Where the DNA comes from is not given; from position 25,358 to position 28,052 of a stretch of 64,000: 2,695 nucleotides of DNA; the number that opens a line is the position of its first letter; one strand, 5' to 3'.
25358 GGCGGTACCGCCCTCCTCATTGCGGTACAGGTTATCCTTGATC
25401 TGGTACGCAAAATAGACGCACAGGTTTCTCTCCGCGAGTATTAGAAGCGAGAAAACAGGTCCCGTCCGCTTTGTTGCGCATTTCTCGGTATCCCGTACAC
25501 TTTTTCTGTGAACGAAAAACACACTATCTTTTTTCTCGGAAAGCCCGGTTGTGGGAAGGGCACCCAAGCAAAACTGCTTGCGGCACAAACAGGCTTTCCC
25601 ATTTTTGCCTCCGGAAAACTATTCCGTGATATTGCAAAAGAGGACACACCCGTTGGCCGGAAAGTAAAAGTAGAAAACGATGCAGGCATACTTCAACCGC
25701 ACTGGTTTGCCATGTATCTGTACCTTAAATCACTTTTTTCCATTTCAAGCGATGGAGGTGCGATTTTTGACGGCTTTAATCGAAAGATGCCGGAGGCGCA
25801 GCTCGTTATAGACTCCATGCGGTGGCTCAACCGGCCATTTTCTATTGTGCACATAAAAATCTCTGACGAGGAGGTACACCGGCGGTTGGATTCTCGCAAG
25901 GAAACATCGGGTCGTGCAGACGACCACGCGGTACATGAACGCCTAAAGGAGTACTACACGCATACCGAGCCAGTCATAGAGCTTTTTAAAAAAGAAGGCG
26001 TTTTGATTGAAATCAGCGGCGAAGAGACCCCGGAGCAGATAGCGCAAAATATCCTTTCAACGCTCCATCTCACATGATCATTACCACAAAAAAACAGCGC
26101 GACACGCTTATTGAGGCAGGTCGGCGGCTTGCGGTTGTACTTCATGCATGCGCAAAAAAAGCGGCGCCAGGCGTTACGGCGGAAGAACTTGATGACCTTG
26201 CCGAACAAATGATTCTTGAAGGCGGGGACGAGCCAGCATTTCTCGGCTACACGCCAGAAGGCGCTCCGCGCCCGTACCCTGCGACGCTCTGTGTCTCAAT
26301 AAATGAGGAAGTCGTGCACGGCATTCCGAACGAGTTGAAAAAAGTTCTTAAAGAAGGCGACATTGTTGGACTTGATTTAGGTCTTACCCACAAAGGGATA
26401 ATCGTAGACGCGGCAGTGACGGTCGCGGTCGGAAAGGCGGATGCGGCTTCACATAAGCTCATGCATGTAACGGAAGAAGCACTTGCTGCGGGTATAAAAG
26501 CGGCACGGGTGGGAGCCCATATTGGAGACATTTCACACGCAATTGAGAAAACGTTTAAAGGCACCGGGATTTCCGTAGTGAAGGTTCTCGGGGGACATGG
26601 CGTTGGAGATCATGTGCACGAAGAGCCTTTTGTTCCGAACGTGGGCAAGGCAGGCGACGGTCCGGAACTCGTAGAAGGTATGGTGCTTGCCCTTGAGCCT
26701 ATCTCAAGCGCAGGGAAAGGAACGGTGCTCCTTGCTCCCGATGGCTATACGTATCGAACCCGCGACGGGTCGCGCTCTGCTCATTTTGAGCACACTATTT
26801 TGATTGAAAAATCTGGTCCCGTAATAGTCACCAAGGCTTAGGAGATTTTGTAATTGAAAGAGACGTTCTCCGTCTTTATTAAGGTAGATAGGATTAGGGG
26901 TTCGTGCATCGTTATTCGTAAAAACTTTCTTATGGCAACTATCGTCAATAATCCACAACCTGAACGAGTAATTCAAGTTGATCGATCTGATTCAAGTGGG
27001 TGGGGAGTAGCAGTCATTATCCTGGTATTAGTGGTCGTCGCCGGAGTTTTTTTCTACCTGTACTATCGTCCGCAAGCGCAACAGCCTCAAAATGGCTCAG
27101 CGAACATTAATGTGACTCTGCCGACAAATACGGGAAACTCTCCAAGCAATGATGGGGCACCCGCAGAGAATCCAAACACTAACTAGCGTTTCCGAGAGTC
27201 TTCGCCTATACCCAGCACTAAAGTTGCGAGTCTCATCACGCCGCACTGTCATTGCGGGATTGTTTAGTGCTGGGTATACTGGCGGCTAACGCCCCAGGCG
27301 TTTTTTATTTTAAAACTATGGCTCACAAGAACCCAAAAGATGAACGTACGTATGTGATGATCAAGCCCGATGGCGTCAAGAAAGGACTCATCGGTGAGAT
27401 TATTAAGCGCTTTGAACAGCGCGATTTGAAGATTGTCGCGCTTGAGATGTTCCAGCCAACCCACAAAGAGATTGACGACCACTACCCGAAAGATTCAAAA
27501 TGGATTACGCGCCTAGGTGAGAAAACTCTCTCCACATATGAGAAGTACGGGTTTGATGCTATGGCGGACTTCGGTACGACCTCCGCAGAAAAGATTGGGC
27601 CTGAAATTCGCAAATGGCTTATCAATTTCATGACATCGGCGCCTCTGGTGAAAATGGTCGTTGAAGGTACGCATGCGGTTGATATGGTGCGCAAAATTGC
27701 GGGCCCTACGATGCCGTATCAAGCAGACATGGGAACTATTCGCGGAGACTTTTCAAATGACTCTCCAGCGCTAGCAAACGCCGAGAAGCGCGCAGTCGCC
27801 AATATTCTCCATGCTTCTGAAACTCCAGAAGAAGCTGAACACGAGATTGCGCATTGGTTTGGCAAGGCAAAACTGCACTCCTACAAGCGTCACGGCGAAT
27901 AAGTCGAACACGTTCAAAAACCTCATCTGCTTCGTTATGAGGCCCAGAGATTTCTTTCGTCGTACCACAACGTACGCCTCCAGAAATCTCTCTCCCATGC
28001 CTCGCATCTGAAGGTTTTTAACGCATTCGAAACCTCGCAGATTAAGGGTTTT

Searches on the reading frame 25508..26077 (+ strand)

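Call 11: search_protein_families(library=pfam, proteins=[window:25508-26077:+], max_evalue=0.01)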
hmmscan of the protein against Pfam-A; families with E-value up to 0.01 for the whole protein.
window:25508-26077:+ (189 aa): 7 families
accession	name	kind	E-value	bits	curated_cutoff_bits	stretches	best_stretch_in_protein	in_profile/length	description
PF00406.28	ADK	-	1.5e-24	87.3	26.8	1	10-164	2-150/151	Adenylate kinase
PF13207.12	AAA_17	-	3.9e-16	60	27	1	10-141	1-132/136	AAA domain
PF13238.12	AAA_18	-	1e-07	32.9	29.4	1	7-138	1-119/128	AAA domain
PF13671.12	AAA_33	-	1.1e-07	32.6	27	1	7-149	2-139/143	AAA domain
PF01202.28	SKI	-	0.00048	20.7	22.1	0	103-186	78-158/159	Shikimate kinase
PF00004.35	AAA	-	0.0045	17.9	21.2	1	8-33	2-27/131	ATPase family associated with various cellular activities (AAA)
PF12860.13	PAS_7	-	0.0055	17.3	27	1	107-176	28-97/115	PAS fold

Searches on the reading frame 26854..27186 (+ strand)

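Call 11: search_protein_families(library=pfam, proteins=[window:26854-27186:+], max_evalue=0.01)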
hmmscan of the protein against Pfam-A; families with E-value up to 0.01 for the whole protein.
window:26854-27186:+ (110 aa): 1 family
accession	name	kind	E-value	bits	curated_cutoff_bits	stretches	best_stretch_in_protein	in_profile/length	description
PF22004.1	SPAR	-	0.0091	16.2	27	0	52-84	9-41/75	Small regulatory polypeptide of amino acid response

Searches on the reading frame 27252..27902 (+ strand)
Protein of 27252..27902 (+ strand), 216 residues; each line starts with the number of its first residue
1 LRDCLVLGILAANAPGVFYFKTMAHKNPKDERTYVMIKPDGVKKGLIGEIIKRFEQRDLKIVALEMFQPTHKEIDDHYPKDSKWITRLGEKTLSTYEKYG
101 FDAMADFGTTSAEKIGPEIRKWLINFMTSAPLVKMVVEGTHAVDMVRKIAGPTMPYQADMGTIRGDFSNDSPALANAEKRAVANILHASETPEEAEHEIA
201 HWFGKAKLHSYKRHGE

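Call 11: search_protein_families(library=pfam, proteins=[window:27252-27902:+], max_evalue=0.01)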
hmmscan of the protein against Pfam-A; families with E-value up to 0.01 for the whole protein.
window:27252-27902:+ (216 aa): 1 family
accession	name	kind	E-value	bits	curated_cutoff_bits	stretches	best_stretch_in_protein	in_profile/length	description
PF00334.24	NDK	-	2.8e-37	128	27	2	122-206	59-133/135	Nucleoside diphosphate kinase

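Call 13: find_related_loci(query=window:27252-27902:+, collection=genome_contigs, flank=4000)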
Query window:27252-27902:+ (216 aa) in genome_contigs; peptide patterns used: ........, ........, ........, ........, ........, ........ (x = any residue, [..] = any of these).
98 stretches matched a pattern; 61 encode a relative of the query (tblastn E <= 1e-3); 61 distinct loci.
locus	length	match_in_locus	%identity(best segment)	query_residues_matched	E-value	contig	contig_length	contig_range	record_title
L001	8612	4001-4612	83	13-216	9e-118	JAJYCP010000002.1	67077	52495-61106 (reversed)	MAG: bacterium isolate BP9.bin55 NODE_586_length_67077_cov_3.266527, whole genome shotgun sequence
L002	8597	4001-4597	85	18-216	1e-117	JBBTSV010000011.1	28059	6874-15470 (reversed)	MAG: Patescibacteria group bacterium isolate H41-bin079 H41_bin079_000000000011, whole genome shotgun sequence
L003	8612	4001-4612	83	13-216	3e-117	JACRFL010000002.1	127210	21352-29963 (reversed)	MAG: Candidatus Kaiserbacteria bacterium isolate NC_groundwater_1724_Pr3_B-0.1um_57_17 SR-2_scaffold_141_336881, whole g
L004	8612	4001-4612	82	13-216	2e-117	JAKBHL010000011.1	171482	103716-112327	MAG: bacterium isolate DBS1-3.bin101 NODE_57_length_171482_cov_3.30188, whole genome shotgun sequence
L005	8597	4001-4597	82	18-216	1e-115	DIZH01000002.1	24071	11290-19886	MAG TPA_asm: Patescibacteria group bacterium UBA6033 UBA6033_contig_4630, whole genome shotgun sequence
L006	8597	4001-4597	83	18-216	1e-114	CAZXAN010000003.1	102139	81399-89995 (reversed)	MAG TPA_asm: uncultured Candidatus Saccharibacteria bacterium isolate ERP113451_co1_173 genome assembly, contig: NODE_10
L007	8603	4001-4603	83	16-216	2e-114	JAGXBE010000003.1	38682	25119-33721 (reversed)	MAG: Patescibacteria group bacterium isolate REEB93 contig-150_1107, whole genome shotgun sequence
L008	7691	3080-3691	81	13-216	7e-114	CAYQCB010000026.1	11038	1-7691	MAG TPA_asm: uncultured Candidatus Saccharibacteria bacterium isolate SRP193066_co1_87 genome assembly, contig: NODE_533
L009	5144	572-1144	85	26-216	1e-113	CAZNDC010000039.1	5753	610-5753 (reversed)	MAG TPA_asm: uncultured Candidatus Saccharibacteria bacterium isolate SRP178908_co2_72 genome assembly, contig: NODE_107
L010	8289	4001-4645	76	2-216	2e-113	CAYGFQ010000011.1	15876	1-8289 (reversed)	MAG TPA_asm: uncultured Candidatus Saccharibacteria bacterium isolate ERP113451_co1_89 genome assembly, contig: NODE_431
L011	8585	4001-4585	84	20-214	2e-112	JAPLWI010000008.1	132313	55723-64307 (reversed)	MAG: Candidatus Kaiserbacteria bacterium isolate LacPavin_0920_WC90_MAG_48_13 LacPavin_0920_WC90_scaffold_567696, whole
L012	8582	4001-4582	82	23-216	1e-110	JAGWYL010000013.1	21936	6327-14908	MAG: Patescibacteria group bacterium isolate REEB49 contig-150_2940, whole genome shotgun sequence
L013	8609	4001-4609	80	9-211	2e-110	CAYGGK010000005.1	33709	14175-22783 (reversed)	MAG TPA_asm: uncultured Candidatus Saccharibacteria bacterium isolate ERP113451_co3_264 genome assembly, contig: NODE_87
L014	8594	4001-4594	79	18-216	3e-110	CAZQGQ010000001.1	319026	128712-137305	MAG TPA_asm: uncultured Candidatus Saccharibacteria bacterium isolate SRP128246_co1_221 genome assembly, contig: NODE_9_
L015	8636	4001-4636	77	6-216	1e-109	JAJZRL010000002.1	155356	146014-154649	MAG: bacterium isolate SKS1.bin88 NODE_116_length_155356_cov_5.363392, whole genome shotgun sequence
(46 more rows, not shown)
